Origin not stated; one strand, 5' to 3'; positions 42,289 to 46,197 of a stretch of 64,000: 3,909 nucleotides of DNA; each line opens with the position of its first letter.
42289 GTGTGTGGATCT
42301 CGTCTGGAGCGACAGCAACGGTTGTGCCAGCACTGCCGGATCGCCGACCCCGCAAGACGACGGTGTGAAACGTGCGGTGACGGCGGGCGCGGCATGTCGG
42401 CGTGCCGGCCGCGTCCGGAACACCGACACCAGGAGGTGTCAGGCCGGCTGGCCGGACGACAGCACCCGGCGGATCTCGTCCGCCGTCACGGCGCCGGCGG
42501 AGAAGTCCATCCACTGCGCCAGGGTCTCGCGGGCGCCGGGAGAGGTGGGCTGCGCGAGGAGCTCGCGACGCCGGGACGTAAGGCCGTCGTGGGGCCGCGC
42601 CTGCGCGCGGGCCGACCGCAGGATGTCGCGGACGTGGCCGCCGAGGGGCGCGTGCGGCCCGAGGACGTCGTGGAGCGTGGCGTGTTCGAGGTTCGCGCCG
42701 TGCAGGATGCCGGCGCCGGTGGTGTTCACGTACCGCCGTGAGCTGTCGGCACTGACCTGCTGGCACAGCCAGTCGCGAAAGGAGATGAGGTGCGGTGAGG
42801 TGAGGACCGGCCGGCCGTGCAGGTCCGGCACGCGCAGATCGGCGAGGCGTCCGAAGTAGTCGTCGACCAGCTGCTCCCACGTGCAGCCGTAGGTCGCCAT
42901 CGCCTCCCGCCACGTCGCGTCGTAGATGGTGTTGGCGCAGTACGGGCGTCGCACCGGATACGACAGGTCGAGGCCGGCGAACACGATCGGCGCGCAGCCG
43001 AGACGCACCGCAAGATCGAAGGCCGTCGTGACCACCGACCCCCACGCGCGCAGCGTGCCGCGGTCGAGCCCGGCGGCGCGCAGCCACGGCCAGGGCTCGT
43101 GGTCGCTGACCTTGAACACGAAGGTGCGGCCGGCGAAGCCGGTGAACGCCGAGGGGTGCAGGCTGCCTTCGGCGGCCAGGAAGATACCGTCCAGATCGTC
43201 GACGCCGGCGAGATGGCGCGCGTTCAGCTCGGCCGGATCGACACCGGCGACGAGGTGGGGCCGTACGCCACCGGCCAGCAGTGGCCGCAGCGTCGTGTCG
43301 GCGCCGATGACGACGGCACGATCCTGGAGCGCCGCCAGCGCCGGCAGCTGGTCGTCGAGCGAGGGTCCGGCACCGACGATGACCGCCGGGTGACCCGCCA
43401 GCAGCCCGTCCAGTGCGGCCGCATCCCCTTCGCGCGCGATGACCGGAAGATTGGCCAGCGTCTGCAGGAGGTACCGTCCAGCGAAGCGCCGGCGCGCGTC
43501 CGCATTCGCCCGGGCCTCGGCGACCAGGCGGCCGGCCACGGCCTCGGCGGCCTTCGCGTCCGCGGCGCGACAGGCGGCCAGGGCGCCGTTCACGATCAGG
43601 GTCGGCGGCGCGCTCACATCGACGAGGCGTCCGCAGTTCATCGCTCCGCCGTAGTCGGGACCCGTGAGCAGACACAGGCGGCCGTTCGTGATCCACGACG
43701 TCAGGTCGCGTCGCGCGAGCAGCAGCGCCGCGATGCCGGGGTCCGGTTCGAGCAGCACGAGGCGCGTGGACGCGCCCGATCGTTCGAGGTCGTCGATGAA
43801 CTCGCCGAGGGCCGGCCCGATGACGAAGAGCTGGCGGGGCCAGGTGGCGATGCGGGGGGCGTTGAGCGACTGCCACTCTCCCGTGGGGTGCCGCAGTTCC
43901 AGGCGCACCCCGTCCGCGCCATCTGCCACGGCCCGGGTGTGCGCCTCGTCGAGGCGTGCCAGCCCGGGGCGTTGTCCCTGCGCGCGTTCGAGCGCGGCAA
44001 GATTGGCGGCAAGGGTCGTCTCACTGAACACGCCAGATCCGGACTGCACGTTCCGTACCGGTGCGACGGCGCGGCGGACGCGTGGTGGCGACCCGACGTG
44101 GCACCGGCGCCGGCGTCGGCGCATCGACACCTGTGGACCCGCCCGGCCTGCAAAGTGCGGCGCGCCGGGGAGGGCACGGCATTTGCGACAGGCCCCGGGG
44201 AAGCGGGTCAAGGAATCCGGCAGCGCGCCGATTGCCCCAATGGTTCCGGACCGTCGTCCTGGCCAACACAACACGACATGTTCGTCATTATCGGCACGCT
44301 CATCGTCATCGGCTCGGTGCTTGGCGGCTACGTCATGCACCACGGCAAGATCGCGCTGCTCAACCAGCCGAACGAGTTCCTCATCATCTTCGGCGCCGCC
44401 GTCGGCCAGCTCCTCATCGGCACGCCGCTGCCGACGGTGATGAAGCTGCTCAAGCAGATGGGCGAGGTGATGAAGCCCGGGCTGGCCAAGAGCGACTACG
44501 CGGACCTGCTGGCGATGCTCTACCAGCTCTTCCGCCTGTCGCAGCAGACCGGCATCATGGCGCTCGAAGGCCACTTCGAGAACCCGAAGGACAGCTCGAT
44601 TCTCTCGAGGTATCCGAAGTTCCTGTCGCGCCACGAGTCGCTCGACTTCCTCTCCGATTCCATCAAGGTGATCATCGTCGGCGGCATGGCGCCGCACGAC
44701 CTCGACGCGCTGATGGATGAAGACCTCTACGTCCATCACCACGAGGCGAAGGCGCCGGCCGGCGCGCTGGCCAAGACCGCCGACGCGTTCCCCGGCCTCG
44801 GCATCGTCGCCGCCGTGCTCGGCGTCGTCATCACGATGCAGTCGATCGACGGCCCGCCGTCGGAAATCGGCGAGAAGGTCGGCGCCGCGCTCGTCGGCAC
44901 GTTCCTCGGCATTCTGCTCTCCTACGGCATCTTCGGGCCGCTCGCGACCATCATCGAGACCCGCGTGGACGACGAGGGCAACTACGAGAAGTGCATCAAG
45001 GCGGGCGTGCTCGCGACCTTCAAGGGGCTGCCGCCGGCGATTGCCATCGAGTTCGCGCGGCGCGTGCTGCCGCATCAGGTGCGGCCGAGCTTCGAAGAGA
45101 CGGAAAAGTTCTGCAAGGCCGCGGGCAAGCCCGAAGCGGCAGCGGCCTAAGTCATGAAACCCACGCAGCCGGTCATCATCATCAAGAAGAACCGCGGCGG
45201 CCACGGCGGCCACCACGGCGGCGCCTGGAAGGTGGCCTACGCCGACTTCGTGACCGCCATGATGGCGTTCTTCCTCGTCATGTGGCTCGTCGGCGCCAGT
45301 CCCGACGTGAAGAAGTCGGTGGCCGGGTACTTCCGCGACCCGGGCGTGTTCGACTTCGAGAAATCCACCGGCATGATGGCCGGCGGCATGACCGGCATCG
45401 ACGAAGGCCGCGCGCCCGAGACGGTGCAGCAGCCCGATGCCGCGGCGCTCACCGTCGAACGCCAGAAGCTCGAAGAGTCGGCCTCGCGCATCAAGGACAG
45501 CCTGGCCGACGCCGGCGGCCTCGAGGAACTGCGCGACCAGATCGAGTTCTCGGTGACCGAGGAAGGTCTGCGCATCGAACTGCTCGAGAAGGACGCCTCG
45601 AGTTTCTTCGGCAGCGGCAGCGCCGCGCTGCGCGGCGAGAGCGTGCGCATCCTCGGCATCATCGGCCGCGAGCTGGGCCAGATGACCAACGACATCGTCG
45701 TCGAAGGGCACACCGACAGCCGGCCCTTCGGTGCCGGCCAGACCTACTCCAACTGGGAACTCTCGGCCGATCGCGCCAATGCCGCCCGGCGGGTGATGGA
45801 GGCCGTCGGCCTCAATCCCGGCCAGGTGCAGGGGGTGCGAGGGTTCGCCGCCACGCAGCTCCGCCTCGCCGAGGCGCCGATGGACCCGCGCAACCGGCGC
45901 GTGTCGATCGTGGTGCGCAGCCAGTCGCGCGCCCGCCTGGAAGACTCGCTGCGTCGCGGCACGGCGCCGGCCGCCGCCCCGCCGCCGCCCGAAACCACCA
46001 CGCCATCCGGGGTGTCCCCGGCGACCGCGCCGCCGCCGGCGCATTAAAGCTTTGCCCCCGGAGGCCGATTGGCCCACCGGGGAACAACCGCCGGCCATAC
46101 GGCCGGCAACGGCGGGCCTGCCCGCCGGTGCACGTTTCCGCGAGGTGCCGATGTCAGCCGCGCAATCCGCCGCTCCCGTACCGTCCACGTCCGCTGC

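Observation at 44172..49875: motAB followed by a sigma-28-driven sensor kinase / diguanylate cyclase / HD-GYP phosphodiesterase module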

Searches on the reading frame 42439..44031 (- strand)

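Call 19: search_protein_families(library=pfam, proteins=[window:42439-44031:-], max_evalue=0.01)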
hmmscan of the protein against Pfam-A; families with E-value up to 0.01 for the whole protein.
window:42439-44031:- (530 aa): 1 family
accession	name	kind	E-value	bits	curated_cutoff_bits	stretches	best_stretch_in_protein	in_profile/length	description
PF01973.23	MptE-like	-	1.4e-32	113.3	34.6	1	190-359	2-169/171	6-hydroxymethylpterin diphosphokinase MptE-like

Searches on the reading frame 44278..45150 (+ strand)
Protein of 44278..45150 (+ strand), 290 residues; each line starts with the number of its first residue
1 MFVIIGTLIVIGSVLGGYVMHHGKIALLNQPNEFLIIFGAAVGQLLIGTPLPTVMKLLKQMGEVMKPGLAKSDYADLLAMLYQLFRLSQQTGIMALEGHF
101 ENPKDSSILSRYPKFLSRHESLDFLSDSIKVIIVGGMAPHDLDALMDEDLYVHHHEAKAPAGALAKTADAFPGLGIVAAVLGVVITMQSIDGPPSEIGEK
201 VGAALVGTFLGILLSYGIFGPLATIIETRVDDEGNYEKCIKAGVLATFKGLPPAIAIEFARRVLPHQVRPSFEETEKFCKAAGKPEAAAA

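Call 14: search_protein_families(library=pfam, proteins=[window:44278-45150:+], max_evalue=0.01)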
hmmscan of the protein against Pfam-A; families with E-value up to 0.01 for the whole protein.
window:44278-45150:+ (290 aa): 2 families
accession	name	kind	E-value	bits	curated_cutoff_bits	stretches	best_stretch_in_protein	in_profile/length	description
PF20560.3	MotA_N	-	1.6e-25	89.5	27.3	1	4-92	1-91/91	Motility protein A N-terminal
PF01618.21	MotA_ExbB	-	1.1e-10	41.8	22.9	1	133-233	18-121/127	MotA/TolQ/ExbB proton channel family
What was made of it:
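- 44278..45150 (+): motA, the flagellar stator channel protein (290 aa). Pfam MotA_N 1.6e-25 and MotA_ExbB (call 14).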

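Call 21: find_related_loci(query=window:44278-45150:+, collection=genome_contigs, flank=10000)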
Query window:44278-45150:+ (290 aa) in genome_contigs; peptide patterns used: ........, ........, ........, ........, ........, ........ (x = any residue, [..] = any of these).
74 stretches matched a pattern; 27 encode a relative of the query (tblastn E <= 1e-3); 27 distinct loci.
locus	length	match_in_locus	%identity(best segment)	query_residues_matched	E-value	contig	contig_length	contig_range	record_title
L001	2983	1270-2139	96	1-290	0e+0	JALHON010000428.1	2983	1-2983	MAG: Acidobacteria bacterium isolate bin.151 c_000000095772, whole genome shotgun sequence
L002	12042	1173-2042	96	1-290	0e+0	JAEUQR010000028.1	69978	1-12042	MAG: Acidobacteria bacterium isolate new MAG-256 k141_3836114, whole genome shotgun sequence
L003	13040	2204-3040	94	1-279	9e-179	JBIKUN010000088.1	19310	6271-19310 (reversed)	MAG: Vicinamibacterales bacterium isolate ME2015-08-11_3300044626_group6_bin9 Rohwer_bin10_scaffold_2156_c1, whole genom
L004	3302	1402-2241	91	1-280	0e+0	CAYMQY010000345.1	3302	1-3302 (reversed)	MAG TPA_asm: uncultured Saprospiraceae bacterium isolate SRP189682_co1_465 genome assembly, contig: NODE_94928_length_33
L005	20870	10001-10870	88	1-290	2e-173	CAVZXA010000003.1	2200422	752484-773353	MAG: uncultured Acidobacteriota bacterium isolate MFD04651.bin.2.95 genome assembly, contig: contig_1647, whole genome s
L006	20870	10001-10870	86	1-290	7e-172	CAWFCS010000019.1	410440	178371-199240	MAG: uncultured Acidobacteriota bacterium isolate MFD04651.bin.2.30 genome assembly, contig: contig_3909, whole genome s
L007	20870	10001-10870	86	1-290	6e-170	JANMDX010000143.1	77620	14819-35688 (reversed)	MAG: Acidobacteriota bacterium isolate OTE_75_metabat_1 OTE_75_k141_1357093, whole genome shotgun sequence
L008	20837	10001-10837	90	1-279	1e-169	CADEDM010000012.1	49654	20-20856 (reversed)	MAG: uncultured Acidobacteria bacterium isolate Acidobacteria sp. RBC084 genome assembly, contig: MAG084_12, whole genom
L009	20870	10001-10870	85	1-290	2e-168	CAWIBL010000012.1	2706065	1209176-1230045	MAG: uncultured Acidobacteriota bacterium isolate MFD01275.bin.2.18 genome assembly, contig: contig_4361, whole genome s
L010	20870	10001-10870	87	1-290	2e-168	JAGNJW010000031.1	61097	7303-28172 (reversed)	MAG: Acidobacteria bacterium isolate Gw_SlAct_bin_127 Gw_SlAct_768_length_61097_cov_7.674463, whole genome shotgun seque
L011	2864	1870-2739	80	1-290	3e-169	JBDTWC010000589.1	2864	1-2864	MAG: Acidobacteriota bacterium isolate cluster3_bin.82 NODE_237858_length_2864_cov_3.975080, whole genome shotgun sequen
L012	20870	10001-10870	87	1-290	2e-172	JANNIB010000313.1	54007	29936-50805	MAG: Acidobacteriota bacterium isolate SOY_6_C_metabat_167_sub SOY_6_C_k141_892234, whole genome shotgun sequence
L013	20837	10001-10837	81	1-279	3e-154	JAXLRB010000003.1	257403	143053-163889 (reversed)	MAG: Vicinamibacterales bacterium isolate STL-ACI18 C3.94.fa-3, whole genome shotgun sequence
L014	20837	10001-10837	81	1-279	1e-146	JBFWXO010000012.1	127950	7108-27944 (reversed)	MAG: Vicinamibacterales bacterium isolate CA_2019_TPBS_142 NODE_1252_length_127950_cov_5.994618_TPBS, whole genome shotg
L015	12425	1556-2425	86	1-290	5e-169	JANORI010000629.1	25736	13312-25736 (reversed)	MAG: Acidobacteriota bacterium isolate VAR_4_metabat_203_sub VAR_4_k141_3673563, whole genome shotgun sequence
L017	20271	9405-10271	63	1-290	2e-120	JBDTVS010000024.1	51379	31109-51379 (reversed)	MAG: Acidobacteriota bacterium isolate cluster3_bin.73 NODE_1571_length_51379_cov_12.059641, whole genome shotgun sequen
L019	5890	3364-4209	62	1-282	1e-116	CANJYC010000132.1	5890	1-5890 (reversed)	MAG: Acidobacteria bacterium isolate RH-26jul17-107 genome assembly, contig: RH-26jul17-C38449, whole genome shotgun seq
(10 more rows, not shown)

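Call 76: search_protein_families(library=pfam, proteins=[L017:8125-9195:+, L019:2360-3340:+, L017:6039-7070:+, L017:7239-7979:+], max_evalue=0.001)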
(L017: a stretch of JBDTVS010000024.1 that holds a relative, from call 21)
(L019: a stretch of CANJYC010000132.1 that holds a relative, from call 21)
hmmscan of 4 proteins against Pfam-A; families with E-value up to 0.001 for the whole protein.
L017:8125-9195:+ (357 aa): 3 families
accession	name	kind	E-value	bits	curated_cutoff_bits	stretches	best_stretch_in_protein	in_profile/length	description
PF13487.12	HD_5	-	3.7e-33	115.1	27.2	1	169-332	4-170/170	HD domain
PF00072.30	Response_reg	-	2e-19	70.2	30.2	1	9-119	1-110/111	Response regulator receiver domain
PF01966.28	HD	-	1.3e-11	45.2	22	1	180-300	2-115/116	HD domain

L019:2360-3340:+ (327 aa): 3 families
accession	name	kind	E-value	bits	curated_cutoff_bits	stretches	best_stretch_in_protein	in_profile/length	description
PF13487.12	HD_5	-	1.5e-36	126.1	27.2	1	159-323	3-170/170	HD domain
PF01966.28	HD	-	1.1e-16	61.6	22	1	170-292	1-116/116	HD domain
PF00072.30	Response_reg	-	4.3e-14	53.1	30.2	1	4-113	1-111/111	Response regulator receiver domain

L017:6039-7070:+ (344 aa): 2 families
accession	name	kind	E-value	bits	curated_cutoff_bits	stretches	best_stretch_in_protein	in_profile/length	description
PF01618.21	MotA_ExbB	-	1.2e-27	96.6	22.9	1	187-305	3-126/127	MotA/TolQ/ExbB proton channel family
PF20560.3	MotA_N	-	1.4e-08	35.3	27.3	1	93-157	2-67/91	Motility protein A N-terminal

L017:7239-7979:+ (247 aa): 2 families
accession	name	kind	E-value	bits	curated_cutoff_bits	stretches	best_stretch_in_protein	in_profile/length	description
PF00691.25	OmpA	-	6.4e-16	58.9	27.2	1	126-225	1-98/98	OmpA family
PF13677.11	MotB_plug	-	1.7e-15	56.8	24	1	13-58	13-58/58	Membrane MotB of proton-channel complex MotA/MotB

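Call 79: search_protein_families(library=ncbifam, proteins=[window:44278-45150:+], max_evalue=0.001)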
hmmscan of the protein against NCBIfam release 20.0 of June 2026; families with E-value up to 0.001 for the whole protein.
window:44278-45150:+ (290 aa): 7 families
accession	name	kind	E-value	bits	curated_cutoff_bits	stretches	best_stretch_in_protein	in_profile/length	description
TIGR03818.1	MotA1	equivalog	4.4e-105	350.9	303.8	1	1-279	1-280/282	flagellar motor stator protein MotA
NF005997.1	PRK08124.1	equivalog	1.2e-22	80.1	340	1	2-274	4-256/259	flagellar motor stator protein MotA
NF006583.0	PRK09109.1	equivalog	2.7e-22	79.1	237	1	3-254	5-235/246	flagellar motor protein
NF005383.1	PRK06926.1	equivalog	9.5e-14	51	394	1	3-250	12-236/271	flagellar motor protein MotP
NF006284.1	PRK08456.1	equivalog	8.7e-13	48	380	1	3-246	5-227/252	flagellar motor stator protein MotA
NF006527.0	PRK08990.1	equivalog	1.2e-11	44.4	341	1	123-269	103-247/254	flagellar motor protein PomA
NF005237.0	PRK06743.1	equivalog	1.3e-07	31.2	373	1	3-241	26-242/277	flagellar motor protein MotP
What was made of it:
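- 44278..45150 (+): NCBIfam TIGR03818 MotA1 scores 351 bits, above the 304 cut-off (call 79).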

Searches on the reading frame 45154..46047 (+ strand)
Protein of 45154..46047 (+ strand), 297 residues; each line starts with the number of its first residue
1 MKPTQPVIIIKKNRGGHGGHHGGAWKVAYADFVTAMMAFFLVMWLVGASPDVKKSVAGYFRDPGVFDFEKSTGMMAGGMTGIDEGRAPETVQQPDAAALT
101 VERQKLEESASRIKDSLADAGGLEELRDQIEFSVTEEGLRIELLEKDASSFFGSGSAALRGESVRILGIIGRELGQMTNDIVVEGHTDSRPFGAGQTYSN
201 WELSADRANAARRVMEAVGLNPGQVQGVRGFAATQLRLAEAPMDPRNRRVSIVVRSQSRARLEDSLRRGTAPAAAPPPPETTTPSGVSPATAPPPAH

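Call 14: search_protein_families(library=pfam, proteins=[window:45154-46047:+], max_evalue=0.01)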
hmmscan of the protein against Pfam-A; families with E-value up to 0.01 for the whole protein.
window:45154-46047:+ (297 aa): 2 families
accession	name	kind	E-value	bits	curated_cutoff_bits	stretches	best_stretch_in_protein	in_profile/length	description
PF13677.11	MotB_plug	-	7.2e-17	61.2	24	1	12-62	3-56/58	Membrane MotB of proton-channel complex MotA/MotB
PF00691.25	OmpA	-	1.2e-10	42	27.2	1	151-237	1-85/98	OmpA family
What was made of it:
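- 45154..46047 (+): motB, the stator peptidoglycan anchor (297 aa). It contains the YADF segment that resembles the conserved Asp-containing motif of MotB, and its TAA stop is part of the P2 -35 box. Pfam MotB_plug 7e-17 and OmpA (call 14).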

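Call 79: search_protein_families(library=ncbifam, proteins=[window:45154-46047:+], max_evalue=0.001)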
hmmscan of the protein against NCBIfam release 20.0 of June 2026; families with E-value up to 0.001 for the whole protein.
window:45154-46047:+ (297 aa): 21 families
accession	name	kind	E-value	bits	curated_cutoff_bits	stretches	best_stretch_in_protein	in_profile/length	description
NF006548.1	PRK09041.1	equivalog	8.5e-69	231.9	277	1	4-258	5-277/287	flagellar motor protein MotB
NF004651.0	PRK05996.1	equivalog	1.8e-53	182.6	342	2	93-257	261-422/424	MotB family protein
NF005273.1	PRK06778.1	equivalog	9.9e-35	120.4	383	1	7-258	5-271/297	putative lateral flagellar export/assembly protein LafU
NF006541.1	PRK09038.1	equivalog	1.6e-31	109.9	283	1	22-257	13-251/253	flagellar motor protein MotD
NF006508.0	PRK08944.1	subfamily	1.9e-19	70.1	259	1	69-260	107-293/304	MotB family protein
NF005831.1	PRK07734.1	equivalog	4e-19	69.4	301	1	11-233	4-225/250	flagellar motor protein MotB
NF005382.1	PRK06925.1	equivalog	2.3e-18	67.3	264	1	27-255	2-224/225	flagellar motor protein MotS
NF005195.1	PRK06667.1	equivalog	4.1e-16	59.5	300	1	12-257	3-238/241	flagellar motor protein MotB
TIGR03350.1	type_VI_ompA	equivalog_domain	1.6e-14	54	139.8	1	132-254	15-137/137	type VI secretion system protein TssL, long form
NF005444.0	PRK07033.1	equivalog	2.3e-12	46.6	520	1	150-259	316-426/438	DotU family type VI secretion system protein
NF005236.0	PRK06742.1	equivalog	8.7e-11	41.7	312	1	150-254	117-223/225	flagellar motor protein MotS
NF006285.1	PRK08457.1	equivalog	1e-09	38.6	250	1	22-258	13-234/253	flagellar motor protein MotB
NF053611.1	YiaD_Gzip_OmpA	equivalog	2.7e-09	37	175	1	128-254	85-206/206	YiaD family glycine zipper/OmpA-like lipoprotein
NF053585.1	OMP_LP_YfiB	equivalog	6.1e-09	35.9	128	1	132-256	43-162/163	outer membrane lipoprotein YfiB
NF006543.0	PRK09039.1-2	equivalog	9.1e-08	32.3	305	1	182-252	274-345/350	peptidoglycan -binding protein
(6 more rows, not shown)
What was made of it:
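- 45154..46047 (+): The best NCBIfam hit is MotB at 232 bits, below the 277 cut-off (call 79).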
